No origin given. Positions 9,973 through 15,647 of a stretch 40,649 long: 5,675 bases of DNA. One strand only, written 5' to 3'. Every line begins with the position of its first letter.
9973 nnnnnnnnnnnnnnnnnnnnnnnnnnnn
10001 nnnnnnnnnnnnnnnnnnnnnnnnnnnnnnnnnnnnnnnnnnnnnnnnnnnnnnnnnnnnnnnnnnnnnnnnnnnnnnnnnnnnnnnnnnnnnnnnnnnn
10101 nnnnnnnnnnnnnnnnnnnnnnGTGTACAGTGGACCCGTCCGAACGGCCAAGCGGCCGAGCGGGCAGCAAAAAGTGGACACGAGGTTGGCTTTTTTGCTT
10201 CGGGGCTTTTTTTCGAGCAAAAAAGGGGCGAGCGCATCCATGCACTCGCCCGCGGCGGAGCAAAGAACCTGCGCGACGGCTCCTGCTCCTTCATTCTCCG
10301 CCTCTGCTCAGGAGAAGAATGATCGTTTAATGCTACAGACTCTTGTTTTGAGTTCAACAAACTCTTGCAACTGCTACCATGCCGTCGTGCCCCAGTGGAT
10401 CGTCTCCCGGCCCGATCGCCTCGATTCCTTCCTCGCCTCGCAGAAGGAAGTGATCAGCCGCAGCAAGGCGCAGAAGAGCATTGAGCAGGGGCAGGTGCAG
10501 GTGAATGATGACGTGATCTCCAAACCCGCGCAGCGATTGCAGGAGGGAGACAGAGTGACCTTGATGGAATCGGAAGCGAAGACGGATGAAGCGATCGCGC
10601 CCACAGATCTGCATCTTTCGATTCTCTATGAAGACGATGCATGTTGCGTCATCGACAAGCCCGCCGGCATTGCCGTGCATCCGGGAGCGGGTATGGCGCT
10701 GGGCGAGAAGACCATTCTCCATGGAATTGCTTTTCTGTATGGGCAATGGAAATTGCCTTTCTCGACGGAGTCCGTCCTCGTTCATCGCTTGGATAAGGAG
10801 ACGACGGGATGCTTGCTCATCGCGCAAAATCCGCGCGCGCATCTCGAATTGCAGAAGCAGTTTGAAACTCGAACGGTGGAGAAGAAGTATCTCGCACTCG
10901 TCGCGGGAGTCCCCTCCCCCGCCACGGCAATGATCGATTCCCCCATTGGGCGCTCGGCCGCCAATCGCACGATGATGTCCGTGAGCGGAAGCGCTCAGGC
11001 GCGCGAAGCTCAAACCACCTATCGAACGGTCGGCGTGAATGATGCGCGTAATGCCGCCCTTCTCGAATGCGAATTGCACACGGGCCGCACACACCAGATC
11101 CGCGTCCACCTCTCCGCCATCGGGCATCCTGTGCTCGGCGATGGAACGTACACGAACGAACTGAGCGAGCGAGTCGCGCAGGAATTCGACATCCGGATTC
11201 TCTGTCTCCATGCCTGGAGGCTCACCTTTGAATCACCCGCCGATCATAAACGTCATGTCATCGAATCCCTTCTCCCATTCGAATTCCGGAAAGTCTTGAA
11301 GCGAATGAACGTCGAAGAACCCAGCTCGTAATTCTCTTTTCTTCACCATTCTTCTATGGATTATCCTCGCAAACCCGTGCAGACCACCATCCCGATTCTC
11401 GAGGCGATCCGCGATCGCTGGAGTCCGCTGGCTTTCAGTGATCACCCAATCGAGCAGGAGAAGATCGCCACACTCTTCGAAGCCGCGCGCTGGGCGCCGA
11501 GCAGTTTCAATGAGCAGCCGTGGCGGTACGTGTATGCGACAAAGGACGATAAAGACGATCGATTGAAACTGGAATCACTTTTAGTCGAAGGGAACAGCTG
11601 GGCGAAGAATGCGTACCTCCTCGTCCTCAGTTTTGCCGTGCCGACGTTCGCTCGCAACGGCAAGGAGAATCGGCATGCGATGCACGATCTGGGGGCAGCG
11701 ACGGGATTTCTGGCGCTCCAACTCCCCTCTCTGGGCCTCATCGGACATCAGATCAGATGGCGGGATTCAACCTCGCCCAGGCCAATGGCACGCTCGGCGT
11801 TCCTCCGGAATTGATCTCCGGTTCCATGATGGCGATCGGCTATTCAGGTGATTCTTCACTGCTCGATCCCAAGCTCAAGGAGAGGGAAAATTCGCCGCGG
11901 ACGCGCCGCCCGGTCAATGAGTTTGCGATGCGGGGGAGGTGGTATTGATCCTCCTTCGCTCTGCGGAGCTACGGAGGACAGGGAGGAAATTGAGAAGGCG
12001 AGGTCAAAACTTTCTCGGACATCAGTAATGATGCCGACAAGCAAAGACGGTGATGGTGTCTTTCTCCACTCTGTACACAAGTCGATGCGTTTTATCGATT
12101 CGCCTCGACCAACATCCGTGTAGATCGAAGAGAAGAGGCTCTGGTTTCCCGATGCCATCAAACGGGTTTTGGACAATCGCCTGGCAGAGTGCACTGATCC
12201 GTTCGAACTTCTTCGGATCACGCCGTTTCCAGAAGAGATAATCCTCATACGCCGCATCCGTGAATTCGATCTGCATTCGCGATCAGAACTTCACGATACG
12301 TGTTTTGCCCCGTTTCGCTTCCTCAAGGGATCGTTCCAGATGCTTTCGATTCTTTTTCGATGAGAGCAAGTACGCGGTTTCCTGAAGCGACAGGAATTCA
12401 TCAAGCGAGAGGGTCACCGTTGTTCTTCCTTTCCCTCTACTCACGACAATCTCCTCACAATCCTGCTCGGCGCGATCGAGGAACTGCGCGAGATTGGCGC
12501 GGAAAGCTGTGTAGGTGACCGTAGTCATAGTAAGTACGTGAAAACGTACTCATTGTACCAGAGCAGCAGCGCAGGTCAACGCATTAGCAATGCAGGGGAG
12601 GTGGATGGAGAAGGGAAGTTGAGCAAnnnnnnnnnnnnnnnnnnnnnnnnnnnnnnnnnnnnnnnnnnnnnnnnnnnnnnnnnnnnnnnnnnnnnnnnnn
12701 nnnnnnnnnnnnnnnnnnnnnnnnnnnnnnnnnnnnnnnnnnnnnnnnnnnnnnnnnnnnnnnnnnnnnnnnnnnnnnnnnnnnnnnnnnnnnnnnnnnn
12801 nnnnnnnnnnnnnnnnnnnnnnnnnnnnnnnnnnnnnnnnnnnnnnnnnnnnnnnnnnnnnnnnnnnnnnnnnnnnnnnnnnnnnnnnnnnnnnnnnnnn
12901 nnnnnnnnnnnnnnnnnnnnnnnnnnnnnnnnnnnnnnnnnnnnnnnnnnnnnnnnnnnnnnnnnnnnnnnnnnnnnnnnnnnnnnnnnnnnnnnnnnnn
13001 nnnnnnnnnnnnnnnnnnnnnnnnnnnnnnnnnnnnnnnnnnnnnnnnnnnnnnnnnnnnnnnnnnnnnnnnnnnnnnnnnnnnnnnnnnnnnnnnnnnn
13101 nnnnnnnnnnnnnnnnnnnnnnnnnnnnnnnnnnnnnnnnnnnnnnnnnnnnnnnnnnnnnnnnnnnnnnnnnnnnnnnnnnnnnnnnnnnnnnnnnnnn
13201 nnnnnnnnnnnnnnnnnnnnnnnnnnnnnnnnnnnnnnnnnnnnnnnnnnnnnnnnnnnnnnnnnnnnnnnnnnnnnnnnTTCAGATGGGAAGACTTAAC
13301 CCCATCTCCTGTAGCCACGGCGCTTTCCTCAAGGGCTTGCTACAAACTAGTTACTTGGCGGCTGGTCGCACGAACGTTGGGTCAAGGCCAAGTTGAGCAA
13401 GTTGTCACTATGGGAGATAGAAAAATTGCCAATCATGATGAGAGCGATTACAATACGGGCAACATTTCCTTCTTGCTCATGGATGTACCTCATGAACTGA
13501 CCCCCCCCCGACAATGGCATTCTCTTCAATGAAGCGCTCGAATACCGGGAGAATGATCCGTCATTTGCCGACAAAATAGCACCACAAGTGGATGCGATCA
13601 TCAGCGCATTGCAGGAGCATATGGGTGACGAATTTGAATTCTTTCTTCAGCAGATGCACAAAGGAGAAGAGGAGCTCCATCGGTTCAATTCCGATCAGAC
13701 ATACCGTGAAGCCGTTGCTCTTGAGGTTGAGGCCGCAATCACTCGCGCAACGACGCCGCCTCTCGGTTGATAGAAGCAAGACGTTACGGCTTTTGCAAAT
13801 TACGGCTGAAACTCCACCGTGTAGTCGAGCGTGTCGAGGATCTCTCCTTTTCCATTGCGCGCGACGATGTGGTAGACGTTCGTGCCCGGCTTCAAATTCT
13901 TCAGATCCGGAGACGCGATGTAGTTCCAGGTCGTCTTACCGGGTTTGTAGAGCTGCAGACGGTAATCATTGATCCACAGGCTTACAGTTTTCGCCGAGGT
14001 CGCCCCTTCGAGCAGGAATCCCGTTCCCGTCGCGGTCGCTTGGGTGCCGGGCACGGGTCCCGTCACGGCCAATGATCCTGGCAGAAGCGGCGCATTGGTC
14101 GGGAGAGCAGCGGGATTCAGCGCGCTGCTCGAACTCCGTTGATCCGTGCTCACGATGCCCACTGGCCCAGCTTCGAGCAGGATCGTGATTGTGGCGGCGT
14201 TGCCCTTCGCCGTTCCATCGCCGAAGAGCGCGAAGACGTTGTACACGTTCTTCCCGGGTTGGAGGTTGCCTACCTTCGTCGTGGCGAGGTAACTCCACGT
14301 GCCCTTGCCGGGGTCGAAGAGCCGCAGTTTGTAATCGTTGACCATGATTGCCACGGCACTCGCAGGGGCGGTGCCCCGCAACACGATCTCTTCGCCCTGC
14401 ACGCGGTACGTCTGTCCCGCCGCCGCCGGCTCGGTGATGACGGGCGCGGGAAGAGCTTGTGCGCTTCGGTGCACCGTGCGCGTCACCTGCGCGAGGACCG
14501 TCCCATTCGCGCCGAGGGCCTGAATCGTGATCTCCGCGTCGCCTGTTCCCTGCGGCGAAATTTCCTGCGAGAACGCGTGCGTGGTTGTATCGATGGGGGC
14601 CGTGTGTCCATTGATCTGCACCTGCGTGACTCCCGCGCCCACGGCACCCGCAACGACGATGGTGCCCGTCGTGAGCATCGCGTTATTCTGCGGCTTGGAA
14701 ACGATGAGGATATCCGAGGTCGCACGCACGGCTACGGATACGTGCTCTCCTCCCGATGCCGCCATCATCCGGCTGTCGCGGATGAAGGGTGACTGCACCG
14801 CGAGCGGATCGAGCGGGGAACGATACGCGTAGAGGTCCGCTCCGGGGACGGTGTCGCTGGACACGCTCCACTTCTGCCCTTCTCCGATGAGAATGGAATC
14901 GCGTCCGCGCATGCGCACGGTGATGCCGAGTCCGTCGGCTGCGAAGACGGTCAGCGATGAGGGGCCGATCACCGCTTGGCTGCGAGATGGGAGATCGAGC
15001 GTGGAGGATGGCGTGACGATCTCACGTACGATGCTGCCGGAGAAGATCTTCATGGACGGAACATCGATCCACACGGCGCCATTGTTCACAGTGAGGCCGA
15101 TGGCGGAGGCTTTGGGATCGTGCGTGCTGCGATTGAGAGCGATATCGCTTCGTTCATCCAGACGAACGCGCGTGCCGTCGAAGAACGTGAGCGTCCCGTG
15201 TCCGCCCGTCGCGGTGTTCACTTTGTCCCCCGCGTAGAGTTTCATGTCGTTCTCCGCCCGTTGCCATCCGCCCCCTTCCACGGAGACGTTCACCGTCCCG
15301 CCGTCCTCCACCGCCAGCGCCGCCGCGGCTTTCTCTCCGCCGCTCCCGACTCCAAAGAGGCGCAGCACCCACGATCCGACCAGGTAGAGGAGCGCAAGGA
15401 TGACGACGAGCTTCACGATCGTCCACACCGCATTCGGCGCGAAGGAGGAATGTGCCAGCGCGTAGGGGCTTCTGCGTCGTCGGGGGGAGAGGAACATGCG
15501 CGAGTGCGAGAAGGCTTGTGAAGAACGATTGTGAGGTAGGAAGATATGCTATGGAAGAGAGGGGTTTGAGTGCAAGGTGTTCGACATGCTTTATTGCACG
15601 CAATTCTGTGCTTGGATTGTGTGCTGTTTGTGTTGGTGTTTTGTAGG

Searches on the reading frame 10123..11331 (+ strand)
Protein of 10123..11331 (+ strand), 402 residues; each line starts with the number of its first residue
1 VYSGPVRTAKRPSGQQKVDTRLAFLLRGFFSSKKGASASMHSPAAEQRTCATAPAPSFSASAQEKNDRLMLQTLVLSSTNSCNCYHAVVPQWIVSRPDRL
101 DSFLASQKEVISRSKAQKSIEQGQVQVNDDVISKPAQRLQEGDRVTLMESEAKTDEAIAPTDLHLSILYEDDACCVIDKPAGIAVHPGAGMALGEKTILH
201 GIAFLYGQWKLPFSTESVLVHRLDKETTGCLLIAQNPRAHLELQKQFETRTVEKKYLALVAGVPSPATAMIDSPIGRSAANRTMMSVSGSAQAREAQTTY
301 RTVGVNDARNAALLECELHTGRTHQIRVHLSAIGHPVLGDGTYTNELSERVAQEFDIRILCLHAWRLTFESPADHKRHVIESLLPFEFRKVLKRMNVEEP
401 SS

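Call 12: search_protein_families(library=pfam, proteins=[window:10123-11331:+], max_evalue=0.001)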
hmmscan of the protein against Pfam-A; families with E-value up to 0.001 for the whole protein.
window:10123-11331:+ (402 aa): 2 families
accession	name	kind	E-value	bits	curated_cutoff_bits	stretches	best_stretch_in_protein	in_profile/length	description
PF00849.27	PseudoU_synth_2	-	5.1e-32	111.6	26.8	1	176-332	4-152/152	RNA pseudouridylate synthase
PF01479.30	S4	-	1.7e-12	47.3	22.8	1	99-145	2-48/48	S4 domain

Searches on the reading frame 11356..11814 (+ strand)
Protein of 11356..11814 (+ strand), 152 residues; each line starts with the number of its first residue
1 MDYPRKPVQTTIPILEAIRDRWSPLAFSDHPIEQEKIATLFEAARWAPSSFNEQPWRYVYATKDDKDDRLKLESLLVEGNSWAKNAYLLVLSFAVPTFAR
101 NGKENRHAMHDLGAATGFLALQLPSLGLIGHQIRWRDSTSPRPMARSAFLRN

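Call 12: search_protein_families(library=pfam, proteins=[window:11356-11814:+], max_evalue=0.001)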
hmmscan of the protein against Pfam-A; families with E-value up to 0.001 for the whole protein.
window:11356-11814:+ (152 aa): 2 families
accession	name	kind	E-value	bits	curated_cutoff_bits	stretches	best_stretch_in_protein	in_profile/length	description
PF00881.29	Nitroreductase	-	7.7e-13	49.4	23.5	1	18-71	1-54/167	Nitroreductase family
PF14512.11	TM1586_NiRdase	-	7.4e-05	22.9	27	1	34-62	157-185/215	Putative TM nitroreductase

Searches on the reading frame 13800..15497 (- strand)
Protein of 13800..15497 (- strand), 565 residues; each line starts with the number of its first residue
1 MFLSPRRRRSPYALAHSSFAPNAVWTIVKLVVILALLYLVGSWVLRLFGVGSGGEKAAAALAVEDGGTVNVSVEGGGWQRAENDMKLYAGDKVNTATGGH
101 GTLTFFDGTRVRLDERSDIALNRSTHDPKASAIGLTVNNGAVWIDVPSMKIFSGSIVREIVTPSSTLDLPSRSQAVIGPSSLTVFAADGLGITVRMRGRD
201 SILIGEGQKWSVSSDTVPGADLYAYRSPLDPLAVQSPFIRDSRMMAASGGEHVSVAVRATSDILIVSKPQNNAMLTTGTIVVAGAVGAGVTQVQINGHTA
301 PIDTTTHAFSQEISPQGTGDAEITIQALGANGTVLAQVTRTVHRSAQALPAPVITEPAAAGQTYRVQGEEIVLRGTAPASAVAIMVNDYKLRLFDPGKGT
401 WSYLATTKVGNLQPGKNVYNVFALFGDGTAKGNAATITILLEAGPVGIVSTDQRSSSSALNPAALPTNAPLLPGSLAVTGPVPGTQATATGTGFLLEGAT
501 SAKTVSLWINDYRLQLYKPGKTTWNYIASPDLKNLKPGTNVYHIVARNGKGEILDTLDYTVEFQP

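Call 12: search_protein_families(library=pfam, proteins=[window:13800-15497:-], max_evalue=0.001)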
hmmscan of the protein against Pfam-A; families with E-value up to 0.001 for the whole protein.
window:13800-15497:- (565 aa): 2 families
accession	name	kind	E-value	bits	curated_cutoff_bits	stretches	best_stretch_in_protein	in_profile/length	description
PF04773.18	FecR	-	6.2e-06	27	24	1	91-148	1-56/97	FecR protein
PF09136.16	Glucodextran_B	-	0.00047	20.4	27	0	264-343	3-80/83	Glucodextranase, domain B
